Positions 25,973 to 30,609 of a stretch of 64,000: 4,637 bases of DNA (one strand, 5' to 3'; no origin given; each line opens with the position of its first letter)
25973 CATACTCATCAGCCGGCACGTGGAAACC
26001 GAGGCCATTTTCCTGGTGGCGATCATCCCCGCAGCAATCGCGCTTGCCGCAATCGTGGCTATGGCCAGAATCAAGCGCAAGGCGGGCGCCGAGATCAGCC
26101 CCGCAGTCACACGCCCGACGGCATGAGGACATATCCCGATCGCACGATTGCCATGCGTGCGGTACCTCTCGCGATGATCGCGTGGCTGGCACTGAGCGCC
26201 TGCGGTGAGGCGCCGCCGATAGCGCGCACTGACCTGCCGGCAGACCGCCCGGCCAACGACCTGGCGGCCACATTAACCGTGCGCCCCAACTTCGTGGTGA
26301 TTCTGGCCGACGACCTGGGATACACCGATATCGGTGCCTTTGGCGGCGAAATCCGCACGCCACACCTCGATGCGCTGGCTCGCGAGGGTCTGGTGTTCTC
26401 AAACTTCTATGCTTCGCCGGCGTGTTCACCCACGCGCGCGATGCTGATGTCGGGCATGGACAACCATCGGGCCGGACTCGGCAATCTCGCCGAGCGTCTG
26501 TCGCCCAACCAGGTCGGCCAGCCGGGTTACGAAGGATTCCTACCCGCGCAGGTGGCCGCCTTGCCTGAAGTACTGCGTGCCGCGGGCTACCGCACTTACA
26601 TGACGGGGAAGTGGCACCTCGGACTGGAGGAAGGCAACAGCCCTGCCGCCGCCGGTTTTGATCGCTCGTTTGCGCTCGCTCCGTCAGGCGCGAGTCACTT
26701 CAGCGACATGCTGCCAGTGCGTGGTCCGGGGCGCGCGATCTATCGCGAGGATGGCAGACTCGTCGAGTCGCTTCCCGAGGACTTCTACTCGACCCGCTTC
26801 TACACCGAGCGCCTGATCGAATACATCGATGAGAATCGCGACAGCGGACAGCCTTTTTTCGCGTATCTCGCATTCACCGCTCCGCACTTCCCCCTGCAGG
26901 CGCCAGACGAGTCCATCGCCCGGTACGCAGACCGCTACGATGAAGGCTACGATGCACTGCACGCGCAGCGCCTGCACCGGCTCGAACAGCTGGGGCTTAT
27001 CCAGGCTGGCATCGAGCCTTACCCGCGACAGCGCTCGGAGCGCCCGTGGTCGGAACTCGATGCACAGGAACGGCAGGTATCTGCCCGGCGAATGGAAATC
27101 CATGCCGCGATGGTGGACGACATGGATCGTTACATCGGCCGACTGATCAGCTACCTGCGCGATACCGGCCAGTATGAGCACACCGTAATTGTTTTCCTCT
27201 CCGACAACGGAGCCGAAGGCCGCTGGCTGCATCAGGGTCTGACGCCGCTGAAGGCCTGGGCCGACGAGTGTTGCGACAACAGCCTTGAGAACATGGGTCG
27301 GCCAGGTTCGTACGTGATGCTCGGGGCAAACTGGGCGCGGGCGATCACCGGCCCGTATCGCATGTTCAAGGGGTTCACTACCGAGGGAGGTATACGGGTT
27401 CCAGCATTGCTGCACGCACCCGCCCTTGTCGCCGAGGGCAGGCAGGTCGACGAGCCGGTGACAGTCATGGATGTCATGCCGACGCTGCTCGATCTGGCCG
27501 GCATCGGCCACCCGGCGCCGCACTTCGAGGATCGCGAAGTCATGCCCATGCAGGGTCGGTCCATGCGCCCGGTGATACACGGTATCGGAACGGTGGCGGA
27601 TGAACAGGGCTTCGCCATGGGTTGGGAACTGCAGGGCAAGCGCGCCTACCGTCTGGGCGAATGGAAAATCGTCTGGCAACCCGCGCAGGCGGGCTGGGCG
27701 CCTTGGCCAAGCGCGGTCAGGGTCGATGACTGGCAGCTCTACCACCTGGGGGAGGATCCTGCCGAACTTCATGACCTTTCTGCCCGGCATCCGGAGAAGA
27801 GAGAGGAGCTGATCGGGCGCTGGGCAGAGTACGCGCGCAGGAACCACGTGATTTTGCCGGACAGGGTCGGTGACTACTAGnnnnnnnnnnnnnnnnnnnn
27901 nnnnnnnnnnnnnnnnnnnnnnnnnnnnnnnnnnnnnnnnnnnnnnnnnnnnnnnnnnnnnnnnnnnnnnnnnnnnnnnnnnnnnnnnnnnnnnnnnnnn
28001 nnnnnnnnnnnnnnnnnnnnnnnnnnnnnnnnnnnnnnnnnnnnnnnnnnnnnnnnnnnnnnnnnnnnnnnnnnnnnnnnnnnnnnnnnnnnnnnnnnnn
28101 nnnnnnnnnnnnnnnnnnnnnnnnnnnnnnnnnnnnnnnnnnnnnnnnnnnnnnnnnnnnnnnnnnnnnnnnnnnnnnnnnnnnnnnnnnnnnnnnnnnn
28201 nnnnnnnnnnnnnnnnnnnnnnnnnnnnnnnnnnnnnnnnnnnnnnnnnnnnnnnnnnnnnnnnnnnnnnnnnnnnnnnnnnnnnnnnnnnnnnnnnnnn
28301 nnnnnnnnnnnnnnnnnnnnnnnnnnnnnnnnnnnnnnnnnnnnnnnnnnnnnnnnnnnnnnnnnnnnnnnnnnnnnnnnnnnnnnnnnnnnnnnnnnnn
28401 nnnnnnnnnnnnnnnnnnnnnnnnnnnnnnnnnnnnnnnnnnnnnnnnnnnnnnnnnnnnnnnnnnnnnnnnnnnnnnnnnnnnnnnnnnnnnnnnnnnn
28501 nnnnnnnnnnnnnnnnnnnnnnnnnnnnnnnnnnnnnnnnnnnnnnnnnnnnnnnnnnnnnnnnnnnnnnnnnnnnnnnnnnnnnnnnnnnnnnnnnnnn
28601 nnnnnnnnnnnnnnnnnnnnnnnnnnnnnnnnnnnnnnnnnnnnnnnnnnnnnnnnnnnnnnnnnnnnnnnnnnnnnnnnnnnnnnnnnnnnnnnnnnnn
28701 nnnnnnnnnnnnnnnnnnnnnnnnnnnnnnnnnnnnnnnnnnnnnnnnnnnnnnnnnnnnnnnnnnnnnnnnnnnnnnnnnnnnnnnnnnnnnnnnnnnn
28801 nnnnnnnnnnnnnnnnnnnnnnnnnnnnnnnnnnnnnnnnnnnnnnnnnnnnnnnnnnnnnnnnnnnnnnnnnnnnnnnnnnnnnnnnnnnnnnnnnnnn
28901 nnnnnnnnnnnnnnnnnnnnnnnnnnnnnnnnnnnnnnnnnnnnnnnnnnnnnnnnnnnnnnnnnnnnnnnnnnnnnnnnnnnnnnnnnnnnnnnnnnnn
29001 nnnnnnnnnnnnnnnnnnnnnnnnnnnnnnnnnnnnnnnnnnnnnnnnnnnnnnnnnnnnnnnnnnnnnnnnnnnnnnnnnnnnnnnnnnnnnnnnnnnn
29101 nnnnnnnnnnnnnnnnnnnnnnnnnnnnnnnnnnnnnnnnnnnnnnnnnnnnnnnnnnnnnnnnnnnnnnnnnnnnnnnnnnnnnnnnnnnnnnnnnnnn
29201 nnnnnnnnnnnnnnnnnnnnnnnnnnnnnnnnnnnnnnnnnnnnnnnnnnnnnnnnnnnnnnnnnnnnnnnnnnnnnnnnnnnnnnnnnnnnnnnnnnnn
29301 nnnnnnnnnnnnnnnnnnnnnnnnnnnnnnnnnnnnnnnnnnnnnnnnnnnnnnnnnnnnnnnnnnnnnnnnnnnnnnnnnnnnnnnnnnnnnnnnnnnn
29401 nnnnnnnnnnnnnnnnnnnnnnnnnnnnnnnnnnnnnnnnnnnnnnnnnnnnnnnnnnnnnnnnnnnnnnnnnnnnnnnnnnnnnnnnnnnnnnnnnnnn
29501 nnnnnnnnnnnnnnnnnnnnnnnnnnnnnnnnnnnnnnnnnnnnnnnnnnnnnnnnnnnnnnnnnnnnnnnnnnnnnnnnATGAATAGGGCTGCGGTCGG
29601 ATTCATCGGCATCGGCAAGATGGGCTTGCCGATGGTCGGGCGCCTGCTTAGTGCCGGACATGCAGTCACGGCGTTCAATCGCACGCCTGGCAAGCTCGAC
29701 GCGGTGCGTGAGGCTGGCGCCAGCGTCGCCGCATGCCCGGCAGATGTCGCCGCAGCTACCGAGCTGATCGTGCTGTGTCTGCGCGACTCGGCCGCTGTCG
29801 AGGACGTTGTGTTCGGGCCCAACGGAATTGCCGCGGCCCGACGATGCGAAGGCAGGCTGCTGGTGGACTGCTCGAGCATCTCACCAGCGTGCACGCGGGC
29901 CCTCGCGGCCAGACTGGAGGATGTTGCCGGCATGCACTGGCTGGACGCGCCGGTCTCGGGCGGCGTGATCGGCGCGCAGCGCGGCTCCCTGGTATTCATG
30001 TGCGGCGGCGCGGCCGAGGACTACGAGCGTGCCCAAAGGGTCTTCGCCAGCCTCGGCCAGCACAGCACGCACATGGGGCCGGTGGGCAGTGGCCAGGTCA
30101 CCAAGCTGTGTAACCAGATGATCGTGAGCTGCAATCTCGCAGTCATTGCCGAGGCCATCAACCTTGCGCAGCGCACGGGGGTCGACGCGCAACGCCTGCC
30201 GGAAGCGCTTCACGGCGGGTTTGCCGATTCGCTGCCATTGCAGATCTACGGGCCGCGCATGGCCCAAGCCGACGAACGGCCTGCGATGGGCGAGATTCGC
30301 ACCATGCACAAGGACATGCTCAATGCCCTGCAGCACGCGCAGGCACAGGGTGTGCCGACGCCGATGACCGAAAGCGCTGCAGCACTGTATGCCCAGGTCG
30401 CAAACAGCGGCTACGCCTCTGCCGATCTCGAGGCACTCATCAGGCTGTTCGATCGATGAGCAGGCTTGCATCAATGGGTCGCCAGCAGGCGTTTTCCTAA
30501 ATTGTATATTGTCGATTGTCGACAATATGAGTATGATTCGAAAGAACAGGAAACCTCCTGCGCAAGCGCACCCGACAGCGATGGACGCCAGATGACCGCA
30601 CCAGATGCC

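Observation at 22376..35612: Shared palindromic operator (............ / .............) links the sulfatase, IlvD-type dehydratase, FAH and FGE genes into one GntR-type regulon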

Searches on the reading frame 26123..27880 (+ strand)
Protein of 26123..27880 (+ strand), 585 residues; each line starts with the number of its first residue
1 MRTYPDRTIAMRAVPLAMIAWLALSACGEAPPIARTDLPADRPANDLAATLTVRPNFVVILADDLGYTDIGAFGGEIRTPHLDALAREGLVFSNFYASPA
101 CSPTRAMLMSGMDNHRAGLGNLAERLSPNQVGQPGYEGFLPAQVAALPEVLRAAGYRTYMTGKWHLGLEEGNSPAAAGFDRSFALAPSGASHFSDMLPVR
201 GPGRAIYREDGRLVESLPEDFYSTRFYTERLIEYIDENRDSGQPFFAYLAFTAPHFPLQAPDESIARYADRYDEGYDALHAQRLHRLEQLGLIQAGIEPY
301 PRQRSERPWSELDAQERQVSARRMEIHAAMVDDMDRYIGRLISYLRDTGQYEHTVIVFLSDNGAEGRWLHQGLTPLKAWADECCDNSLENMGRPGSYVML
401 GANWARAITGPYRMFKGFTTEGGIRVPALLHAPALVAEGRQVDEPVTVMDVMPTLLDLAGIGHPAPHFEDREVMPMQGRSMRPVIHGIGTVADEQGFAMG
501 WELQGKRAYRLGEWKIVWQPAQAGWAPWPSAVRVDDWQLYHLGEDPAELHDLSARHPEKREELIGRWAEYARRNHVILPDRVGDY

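Call 8: search_protein_families(library=pfam, proteins=[window:26123-27880:+])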
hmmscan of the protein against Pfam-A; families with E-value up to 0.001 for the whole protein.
window:26123-27880:+ (585 aa): 3 families
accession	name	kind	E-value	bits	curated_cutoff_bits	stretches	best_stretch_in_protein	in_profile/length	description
PF00884.28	Sulfatase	-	1e-59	202.8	25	1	55-461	1-301/301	Sulfatase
PF16347.10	SGSH_C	-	1.9e-09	38.3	29.3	1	416-487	8-70/154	N-sulphoglucosamine sulphohydrolase, C-terminal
PF01663.27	Phosphodiest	-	8.3e-06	26.1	23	1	310-384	168-240/342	Type I phosphodiesterase / nucleotide pyrophosphatase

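Call 34: search_protein_families(library=ncbifam, proteins=[window:26123-27880:+], max_evalue=1e-10)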
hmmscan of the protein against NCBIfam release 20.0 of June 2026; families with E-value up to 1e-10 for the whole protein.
window:26123-27880:+ (585 aa): 4 families
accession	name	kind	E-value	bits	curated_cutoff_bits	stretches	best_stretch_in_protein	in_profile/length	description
NF010322.0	PRK13759.1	equivalog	1.6e-38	132.4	481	2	52-166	4-107/486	arylsulfatase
TIGR03417.1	chol_sulfatase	equivalog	2.9e-29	102.3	433.45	1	54-166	2-103/500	choline-sulfatase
NF052527.1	Mn_arylsulf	exception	7.3e-24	84.5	850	0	56-166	3-103/479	manganese-dependent arylsulfatase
NF045661.1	HdlasePehA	equivalog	2.2e-22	79.4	900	1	216-364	175-321/506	phosphoric/sulfuric ester hydrolase PehA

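Call 49: search_solved_structures(query=window:26123-27880:+, max_evalue=1e-10)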
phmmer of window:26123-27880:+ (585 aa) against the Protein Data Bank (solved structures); distinct sequences matched with E-value up to 1e-10: 75 (the best 60 are shown).
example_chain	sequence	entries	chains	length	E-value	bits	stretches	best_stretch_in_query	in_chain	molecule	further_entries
1hdh_A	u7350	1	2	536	8.3e-155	519.9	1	52-576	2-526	Arylsulfatase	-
4cxs_A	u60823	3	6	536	7.9e-154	516.6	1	52-574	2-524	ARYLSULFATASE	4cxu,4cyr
4cxk_A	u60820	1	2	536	2.4e-153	515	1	52-574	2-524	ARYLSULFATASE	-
5aj9_A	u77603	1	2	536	2.8e-153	514.8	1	52-574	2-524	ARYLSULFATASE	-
4cys_A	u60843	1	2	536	5e-153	514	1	52-574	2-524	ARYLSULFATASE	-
7all_AAA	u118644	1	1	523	2.1e-71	244.4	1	52-372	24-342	Arylsulfatase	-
9hh3_A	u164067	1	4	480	1.1e-45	159.5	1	53-273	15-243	Sulfatase, family S1-19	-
6bia_A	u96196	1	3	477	4.4e-45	157.5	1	53-269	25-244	Sulfatase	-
9hh2_A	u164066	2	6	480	3.8e-44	154.4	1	53-273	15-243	Sulfatase, family S1-19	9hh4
6b0k_A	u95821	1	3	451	2.5e-43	151.7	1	54-269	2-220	Iota-carrageenan sulfatase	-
6b0j_A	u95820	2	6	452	2.6e-43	151.7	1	54-269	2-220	Iota-carrageenan sulfatase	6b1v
1fsu_A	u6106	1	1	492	3.3e-43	151.3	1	55-269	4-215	N-ACETYLGALACTOSAMINE-4-SULFATASE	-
9fo1_A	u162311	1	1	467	9.9e-43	149.7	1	55-269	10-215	k-carrageenan sulfatase S1_16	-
7ana_AAA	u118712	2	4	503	3.2e-40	141.4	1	48-188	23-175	N-acetylgalactosamine-6-sulfatase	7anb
6ust_A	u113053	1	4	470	6.5e-39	137.1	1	52-364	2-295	N-acetylgalactosamine 6-sulfate sulfatase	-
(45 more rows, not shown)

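Call 78: search_solved_structures(query=window:26123-27880:+, max_evalue=1e-150, show_alignments=1)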
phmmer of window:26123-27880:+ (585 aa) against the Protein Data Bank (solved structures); distinct sequences matched with E-value up to 1e-150: 5.
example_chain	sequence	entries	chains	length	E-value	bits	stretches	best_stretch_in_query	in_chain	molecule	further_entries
1hdh_A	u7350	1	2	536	8.3e-155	519.9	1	52-576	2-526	Arylsulfatase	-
4cxs_A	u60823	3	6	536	7.9e-154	516.6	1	52-574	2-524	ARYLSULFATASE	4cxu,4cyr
4cxk_A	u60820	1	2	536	2.4e-153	515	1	52-574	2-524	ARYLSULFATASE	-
5aj9_A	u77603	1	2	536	2.8e-153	514.8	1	52-574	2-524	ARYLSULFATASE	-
4cys_A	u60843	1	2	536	5e-153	514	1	52-574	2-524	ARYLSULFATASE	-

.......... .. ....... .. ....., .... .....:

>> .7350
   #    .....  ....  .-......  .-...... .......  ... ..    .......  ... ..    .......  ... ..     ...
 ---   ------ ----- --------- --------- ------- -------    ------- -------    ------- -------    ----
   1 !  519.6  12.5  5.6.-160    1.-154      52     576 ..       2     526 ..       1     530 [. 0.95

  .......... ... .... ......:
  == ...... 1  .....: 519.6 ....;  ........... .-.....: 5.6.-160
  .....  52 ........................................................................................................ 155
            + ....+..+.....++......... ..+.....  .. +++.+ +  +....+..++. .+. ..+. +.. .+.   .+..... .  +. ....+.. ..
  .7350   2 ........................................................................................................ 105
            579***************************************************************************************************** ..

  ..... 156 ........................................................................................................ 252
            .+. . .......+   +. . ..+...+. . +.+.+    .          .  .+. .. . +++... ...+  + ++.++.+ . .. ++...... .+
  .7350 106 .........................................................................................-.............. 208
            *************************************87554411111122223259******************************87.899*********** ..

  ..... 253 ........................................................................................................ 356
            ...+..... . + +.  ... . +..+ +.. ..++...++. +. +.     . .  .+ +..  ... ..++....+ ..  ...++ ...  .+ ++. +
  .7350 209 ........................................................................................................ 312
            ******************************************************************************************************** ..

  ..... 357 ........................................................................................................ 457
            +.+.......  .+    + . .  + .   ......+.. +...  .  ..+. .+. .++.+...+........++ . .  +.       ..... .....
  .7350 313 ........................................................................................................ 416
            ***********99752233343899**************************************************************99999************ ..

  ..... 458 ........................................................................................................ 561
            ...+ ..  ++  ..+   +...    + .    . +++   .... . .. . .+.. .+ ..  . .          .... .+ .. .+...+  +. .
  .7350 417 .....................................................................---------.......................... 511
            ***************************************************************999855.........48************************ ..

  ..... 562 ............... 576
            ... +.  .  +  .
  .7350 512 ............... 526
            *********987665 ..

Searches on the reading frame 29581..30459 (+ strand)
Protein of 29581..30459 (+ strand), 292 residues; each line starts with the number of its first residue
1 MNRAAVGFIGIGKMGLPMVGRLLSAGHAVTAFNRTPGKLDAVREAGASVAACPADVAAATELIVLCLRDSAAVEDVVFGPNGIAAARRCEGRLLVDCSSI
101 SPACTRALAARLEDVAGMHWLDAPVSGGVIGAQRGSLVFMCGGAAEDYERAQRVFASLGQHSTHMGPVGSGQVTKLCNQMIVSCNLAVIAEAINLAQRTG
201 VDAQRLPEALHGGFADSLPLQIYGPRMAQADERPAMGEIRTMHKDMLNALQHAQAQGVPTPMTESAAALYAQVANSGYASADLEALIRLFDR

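Call 8: search_protein_families(library=pfam, proteins=[window:29581-30459:+])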
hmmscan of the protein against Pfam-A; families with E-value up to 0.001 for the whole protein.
window:29581-30459:+ (292 aa): 5 families
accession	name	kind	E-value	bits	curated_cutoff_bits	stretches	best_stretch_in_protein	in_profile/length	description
PF03446.21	NAD_binding_2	-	3e-45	154.6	21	1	6-166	2-161/161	NAD binding domain of 6-phosphogluconate dehydrogenase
PF14833.11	NAD_binding_11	-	5.8e-28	98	30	1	169-289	1-121/122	NAD-binding of NADP-dependent 3-hydroxyisobutyrate dehydrogenase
PF03807.23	F420_oxidored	-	1.1e-08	36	21.6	1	6-70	2-70/94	NADP oxidoreductase coenzyme F420-dependent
PF02558.23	ApbA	-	9.4e-05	22.5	22.2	1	7-55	2-49/150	Ketopantoate reductase PanE/ApbA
PF21761.2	RedAm-like_C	-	0.0004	21.1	27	1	186-291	20-126/127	NADPH-dependent reductive aminase-like, C-terminal domain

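Call 34: search_protein_families(library=ncbifam, proteins=[window:29581-30459:+], max_evalue=1e-10)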
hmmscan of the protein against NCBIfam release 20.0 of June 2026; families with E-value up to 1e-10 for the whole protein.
window:29581-30459:+ (292 aa): 10 families
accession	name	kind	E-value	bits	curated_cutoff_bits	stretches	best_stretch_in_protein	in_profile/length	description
TIGR01505.1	tartro_sem_red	equivalog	2.1e-67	227.4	340.75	1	6-291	2-284/291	2-hydroxy-3-oxopropionate reductase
NF008592.0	PRK11559.1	equivalog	1.2e-65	221.8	397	1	5-291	4-287/296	2-hydroxy-3-oxopropionate reductase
TIGR01692.1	HIBADH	equivalog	1e-58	199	291.6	1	8-290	1-287/288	3-hydroxyisobutyrate dehydrogenase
NF011633.0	PRK15059.1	equivalog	2e-52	178.2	451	1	6-288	3-281/292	2-hydroxy-3-oxopropionate reductase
NF043037.1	ThreonDh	equivalog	6.8e-44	150.5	350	1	4-290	3-287/297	L-threonate dehydrogenase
NF012005.0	PRK15461.1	equivalog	1e-40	139.8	348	1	4-287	2-283/298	sulfolactaldehyde 3-reductase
NF007161.0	PRK09599.1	subfamily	2.1e-21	76.4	271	1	6-264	3-266/302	NADP-dependent phosphogluconate dehydrogenase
TIGR00872.1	gnd_rel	equivalog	1.7e-17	63.6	297.2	1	6-201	3-197/299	phosphogluconate dehydrogenase (NAD(+)-dependent, decarboxylating)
NF006765.0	PRK09287.1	equivalog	4.1e-12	45.7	413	1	2-200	2-209/476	NADP-dependent phosphogluconate dehydrogenase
TIGR00873.1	gnd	equivalog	2.9e-11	42.9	426.7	0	6-199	2-203/467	decarboxylating NADP(+)-dependent phosphogluconate dehydrogenase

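Call 51: search_solved_structures(query=window:29581-30459:+, max_evalue=1e-30)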
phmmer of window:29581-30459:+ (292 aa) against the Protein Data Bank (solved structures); distinct sequences matched with E-value up to 1e-30: 17.
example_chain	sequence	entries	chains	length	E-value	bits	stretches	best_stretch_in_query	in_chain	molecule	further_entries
4dll_A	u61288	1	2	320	9.8e-57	195.6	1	6-285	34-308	2-hydroxy-3-oxopropionate reductase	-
3w6u_A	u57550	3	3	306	1e-53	185.7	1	5-286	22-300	6-phosphogluconate dehydrogenase, NAD-binding protein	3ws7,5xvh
3w6z_A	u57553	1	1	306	7.3e-53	182.9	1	5-286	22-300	6-phosphogluconate dehydrogenase, NAD-binding protein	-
9rb2_A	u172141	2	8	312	6.1e-51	176.6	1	3-288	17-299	Probable oxidoreductase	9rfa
1yb4_A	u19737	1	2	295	2.1e-48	168.3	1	2-289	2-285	tartronic semialdehyde reductase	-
3obb_A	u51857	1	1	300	1.7e-44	155.4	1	5-291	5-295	Probable 3-hydroxyisobutyrate dehydrogenase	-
3q3c_A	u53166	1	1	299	2e-44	155.2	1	6-291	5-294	Probable 3-hydroxyisobutyrate dehydrogenase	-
1vpd_A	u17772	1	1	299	9.8e-43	149.7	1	5-288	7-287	TARTRONATE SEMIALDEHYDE REDUCTASE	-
3cky_A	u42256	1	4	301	4.5e-41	144.2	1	5-291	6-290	2-hydroxymethyl glutarate dehydrogenase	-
2i9p_A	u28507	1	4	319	1.2e-40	142.8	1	5-287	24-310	3-hydroxyisobutyrate dehydrogenase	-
2gf2_A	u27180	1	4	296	1.6e-40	142.4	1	6-287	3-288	3-hydroxyisobutyrate dehydrogenase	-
2uyy_A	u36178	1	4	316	1.4e-35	126.2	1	5-289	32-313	N-PAC PROTEIN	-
3pdu_A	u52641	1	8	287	8.6e-34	120.3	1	6-290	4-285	3-hydroxyisobutyrate dehydrogenase family protein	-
3pef_A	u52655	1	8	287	6.7e-33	117.4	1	6-292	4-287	6-phosphogluconate dehydrogenase, NAD-binding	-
5je8_A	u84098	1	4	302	7.3e-32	114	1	5-288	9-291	3-hydroxyisobutyrate dehydrogenase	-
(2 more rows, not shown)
